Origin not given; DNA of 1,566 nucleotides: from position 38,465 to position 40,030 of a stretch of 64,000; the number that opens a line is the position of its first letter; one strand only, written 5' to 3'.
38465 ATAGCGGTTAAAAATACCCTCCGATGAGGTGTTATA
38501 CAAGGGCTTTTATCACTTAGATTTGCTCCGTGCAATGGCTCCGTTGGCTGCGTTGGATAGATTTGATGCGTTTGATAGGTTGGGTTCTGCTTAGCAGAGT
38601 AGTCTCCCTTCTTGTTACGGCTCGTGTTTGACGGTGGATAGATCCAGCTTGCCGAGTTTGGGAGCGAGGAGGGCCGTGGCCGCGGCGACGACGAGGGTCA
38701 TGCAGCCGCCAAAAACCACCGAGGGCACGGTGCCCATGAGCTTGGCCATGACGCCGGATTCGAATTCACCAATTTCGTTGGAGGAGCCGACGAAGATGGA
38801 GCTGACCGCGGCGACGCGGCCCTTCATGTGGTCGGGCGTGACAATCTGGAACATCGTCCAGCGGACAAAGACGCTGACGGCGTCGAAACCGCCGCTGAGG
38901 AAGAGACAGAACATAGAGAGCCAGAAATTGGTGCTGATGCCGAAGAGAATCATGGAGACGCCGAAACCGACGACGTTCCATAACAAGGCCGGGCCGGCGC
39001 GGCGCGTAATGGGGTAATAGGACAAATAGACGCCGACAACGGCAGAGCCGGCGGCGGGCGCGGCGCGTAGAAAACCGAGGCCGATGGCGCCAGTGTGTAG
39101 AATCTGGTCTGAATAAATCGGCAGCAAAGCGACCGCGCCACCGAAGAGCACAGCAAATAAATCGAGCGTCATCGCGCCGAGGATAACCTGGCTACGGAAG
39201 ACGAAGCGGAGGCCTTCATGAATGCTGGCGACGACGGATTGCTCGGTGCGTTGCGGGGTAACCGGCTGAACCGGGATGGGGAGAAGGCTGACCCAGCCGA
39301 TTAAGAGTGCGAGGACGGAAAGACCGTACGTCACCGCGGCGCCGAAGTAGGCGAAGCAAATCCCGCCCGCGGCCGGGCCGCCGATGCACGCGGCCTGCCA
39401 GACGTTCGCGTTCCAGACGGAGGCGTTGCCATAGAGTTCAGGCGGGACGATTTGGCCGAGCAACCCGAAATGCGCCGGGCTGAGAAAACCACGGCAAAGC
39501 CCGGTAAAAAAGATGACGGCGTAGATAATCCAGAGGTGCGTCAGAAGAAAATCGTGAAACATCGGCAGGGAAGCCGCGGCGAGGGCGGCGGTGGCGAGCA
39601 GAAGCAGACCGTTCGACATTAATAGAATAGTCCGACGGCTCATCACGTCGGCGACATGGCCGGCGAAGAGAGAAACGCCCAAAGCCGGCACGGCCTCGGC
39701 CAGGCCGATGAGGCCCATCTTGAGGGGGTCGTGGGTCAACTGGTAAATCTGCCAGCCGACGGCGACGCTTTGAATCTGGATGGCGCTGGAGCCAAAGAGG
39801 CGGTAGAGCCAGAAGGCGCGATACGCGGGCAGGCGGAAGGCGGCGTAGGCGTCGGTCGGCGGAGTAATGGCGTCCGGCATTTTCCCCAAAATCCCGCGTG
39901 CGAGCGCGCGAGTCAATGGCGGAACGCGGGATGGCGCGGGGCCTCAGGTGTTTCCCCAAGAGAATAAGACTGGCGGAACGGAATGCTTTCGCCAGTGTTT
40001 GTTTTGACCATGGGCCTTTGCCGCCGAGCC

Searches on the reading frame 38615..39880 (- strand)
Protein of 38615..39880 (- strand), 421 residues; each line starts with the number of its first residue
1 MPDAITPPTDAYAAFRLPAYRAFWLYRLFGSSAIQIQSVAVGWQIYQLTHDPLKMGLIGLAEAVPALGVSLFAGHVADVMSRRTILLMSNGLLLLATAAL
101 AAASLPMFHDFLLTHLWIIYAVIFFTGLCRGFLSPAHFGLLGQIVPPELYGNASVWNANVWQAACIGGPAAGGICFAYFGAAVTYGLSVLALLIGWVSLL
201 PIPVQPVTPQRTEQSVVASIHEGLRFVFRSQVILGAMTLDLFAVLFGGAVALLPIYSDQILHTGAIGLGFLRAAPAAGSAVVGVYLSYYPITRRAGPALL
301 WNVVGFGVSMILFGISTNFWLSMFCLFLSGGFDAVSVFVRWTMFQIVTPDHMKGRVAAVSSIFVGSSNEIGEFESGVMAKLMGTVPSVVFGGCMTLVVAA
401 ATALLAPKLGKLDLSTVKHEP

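Call 34: find_homologous_proteins(query=window:38615-39880:-, max_evalue=1e-40)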
Query window:38615-39880:- (421 aa): 7997 proteins with E <= 1e-40 among 8000 candidates; the best 120 are listed.
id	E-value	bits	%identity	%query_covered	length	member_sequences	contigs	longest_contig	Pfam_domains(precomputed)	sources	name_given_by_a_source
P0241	1.7e-272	922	100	100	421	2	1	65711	PF05977.20,PF07690.22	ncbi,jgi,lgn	-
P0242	1.0e-216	738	81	100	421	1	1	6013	PF05977.20,PF07690.22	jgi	jgi:MFS family permease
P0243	5.2e-216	736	82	98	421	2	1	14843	PF05977.20,PF07690.22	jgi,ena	-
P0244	2.8e-215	734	81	100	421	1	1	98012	PF05977.20,PF07690.22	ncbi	-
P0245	7.5e-214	729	82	98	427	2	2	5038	PF05977.20,PF07690.22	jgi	jgi:MFS family permease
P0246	3.0e-212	724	80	98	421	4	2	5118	PF05977.20,PF07690.22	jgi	jgi:MFS family permease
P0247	7.8e-212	722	79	100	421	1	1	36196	PF05977.20,PF07690.22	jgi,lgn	-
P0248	6.9e-209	713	80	100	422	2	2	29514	PF05977.20,PF07690.22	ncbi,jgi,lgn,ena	jgi:MFS family permease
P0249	2.9e-208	710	77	100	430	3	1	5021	PF05977.20,PF07690.22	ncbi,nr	ncbi:MAG TPA: MFS transporter [Opitutales bacterium]|nr:MFS transporter [Opitutales bacterium]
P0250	5.0e-208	710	79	100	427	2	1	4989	PF05977.20,PF07690.22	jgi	-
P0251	8.1e-208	709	79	98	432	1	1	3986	PF05977.20,PF07690.22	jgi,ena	-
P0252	8.6e-206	702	80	96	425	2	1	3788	PF05977.20,PF07690.22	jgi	jgi:MFS family permease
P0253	4.8e-201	687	76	100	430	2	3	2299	PF05977.20,PF07690.22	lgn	-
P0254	7.7e-201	686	76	100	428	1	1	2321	PF05977.20,PF07690.22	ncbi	-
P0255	1.3e-200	685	78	96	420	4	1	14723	PF05977.20,PF07690.22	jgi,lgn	-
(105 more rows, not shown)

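Call 36: find_encoding_contigs(protein=P0244, flank=7000, max_places=2)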
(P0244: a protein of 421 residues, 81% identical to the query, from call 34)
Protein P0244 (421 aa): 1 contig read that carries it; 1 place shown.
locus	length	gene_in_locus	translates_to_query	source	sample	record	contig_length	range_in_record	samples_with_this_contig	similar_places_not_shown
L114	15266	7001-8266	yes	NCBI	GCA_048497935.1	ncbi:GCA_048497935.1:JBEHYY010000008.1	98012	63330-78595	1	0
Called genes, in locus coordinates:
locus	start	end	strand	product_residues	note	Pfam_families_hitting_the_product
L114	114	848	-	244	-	PF00215:OMPdecase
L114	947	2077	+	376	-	PF04371:PAD_porph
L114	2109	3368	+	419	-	PF01263:Aldose_epim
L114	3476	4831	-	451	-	PF04616:Glyco_hydro_43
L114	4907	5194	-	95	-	PF11731:Cdd1 (weak)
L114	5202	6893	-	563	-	-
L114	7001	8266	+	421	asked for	PF05977:MFS_3, PF07690:MFS_1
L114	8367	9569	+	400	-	PF02417:Chromate_transp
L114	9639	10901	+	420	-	PF00899:ThiF, PF00581:Rhodanese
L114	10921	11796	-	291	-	PF01039:Carboxyl_trans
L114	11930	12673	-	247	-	PF18912:DZR_2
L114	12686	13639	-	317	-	PF02517:Rce1-like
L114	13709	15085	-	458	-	PF01565:FAD_binding_4, PF02913:FAD-oxidase_C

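Call 37: find_encoding_contigs(protein=P0247, flank=7000, max_places=2)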
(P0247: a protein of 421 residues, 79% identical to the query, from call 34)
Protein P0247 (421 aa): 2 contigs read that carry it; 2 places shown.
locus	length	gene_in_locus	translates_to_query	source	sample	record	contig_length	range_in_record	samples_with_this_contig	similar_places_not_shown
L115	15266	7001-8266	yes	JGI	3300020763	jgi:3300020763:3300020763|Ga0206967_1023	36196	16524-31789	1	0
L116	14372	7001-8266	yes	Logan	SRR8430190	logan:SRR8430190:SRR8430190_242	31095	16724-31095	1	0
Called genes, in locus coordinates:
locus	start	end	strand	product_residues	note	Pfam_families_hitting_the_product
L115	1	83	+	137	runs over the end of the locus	PF02082:Rrf2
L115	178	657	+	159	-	-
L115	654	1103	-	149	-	PF02367:TsaE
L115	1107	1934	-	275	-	PF00072:Response_reg, PF00486:Trans_reg_C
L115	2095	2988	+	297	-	PF09084:NMT1 (faint), PF01634:HisG, PF08029:HisG_C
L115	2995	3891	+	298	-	PF00795:CN_hydrolase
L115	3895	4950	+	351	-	PF04371:PAD_porph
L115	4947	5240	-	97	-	PF11731:Cdd1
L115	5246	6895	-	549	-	-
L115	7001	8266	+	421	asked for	PF05977:MFS_3, PF07690:MFS_1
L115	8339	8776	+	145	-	PF16798:DUF5069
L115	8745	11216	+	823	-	PF08206:OB_RNB (faint), PF17849:OB_Dis3 (faint), PF17876:CSD2, PF00773:RNB, PF00575:S1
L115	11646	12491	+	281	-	-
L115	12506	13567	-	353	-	PF05496:RuvB_N, PF06068:TIP49 (faint), PF00004:AAA, PF07728:AAA_5 (weak), PF17864:AAA_lid_4, PF05491:WHD_RuvB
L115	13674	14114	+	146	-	-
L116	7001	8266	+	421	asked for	PF05977:MFS_3, PF07690:MFS_1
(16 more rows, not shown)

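Call 38: find_encoding_contigs(protein=P0248, flank=7000, max_places=2)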
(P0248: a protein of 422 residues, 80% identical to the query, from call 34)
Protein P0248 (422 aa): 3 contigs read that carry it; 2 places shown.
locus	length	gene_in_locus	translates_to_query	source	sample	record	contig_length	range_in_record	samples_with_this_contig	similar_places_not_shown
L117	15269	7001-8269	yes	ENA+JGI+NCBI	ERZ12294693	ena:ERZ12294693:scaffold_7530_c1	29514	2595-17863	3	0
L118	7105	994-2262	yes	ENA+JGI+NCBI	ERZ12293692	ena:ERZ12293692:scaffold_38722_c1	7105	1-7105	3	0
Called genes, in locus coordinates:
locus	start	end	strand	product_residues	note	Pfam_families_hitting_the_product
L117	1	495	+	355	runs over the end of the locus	PF05496:RuvB_N, PF06068:TIP49 (faint), PF00004:AAA, PF07728:AAA_5 (weak), PF17864:AAA_lid_4, PF05491:WHD_RuvB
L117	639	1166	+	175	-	PF09832:DUF2059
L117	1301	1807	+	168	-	-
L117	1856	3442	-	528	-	PF00389:2-Hacid_dh, PF02826:2-Hacid_dh_C, PF19304:PGDH_inter, PF01842:ACT (weak)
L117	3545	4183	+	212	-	-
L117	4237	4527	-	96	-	PF11731:Cdd1 (faint)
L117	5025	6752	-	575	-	-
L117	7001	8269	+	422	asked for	PF05977:MFS_3, PF07690:MFS_1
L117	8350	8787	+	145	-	PF16798:DUF5069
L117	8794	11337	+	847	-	PF08206:OB_RNB (faint), PF17876:CSD2, PF00773:RNB, PF00575:S1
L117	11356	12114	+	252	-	PF01209:Ubie_methyltran, PF13489:Methyltransf_23, PF13847:Methyltransf_31, PF08241:Methyltransf_11, PF08242:Methyltransf_12, PF13649:Methyltransf_25, PF03141:Methyltransf_29 (weak)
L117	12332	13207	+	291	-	-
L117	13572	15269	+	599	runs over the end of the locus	PF02776:TPP_enzyme_N, PF00205:TPP_enzyme_M, PF02775:TPP_enzyme_C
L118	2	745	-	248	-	?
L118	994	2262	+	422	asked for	PF05977:MFS_3, PF07690:MFS_1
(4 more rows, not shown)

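Call 74: find_encoding_contigs(protein=P0243, flank=7000, max_places=2)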
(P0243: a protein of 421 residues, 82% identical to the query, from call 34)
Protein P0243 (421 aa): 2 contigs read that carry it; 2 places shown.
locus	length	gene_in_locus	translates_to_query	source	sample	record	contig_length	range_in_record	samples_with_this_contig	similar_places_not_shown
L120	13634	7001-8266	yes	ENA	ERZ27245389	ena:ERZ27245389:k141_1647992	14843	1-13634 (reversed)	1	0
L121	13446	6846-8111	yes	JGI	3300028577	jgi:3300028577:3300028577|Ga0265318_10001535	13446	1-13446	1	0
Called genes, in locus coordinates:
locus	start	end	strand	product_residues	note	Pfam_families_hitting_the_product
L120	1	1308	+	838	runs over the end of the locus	?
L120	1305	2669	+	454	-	PF07586:HXXSHH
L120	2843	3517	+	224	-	PF00484:Pro_CA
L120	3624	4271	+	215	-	PF01914:MarC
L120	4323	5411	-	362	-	PF00487:FA_desaturase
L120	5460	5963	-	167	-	PF14534:DUF4440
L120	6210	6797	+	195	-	-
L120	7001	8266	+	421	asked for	PF05977:MFS_3, PF07690:MFS_1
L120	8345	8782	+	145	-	PF16798:DUF5069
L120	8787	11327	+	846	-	PF08206:OB_RNB (faint), PF17876:CSD2, PF00773:RNB, PF00575:S1 (weak)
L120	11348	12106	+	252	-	PF13489:Methyltransf_23, PF01209:Ubie_methyltran, PF07021:MetW (weak), PF13847:Methyltransf_31, PF08241:Methyltransf_11, PF08242:Methyltransf_12, PF13649:Methyltransf_25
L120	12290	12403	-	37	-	-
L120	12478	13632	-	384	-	?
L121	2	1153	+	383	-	?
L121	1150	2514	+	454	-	PF07586:HXXSHH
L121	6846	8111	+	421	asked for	PF05977:MFS_3, PF07690:MFS_1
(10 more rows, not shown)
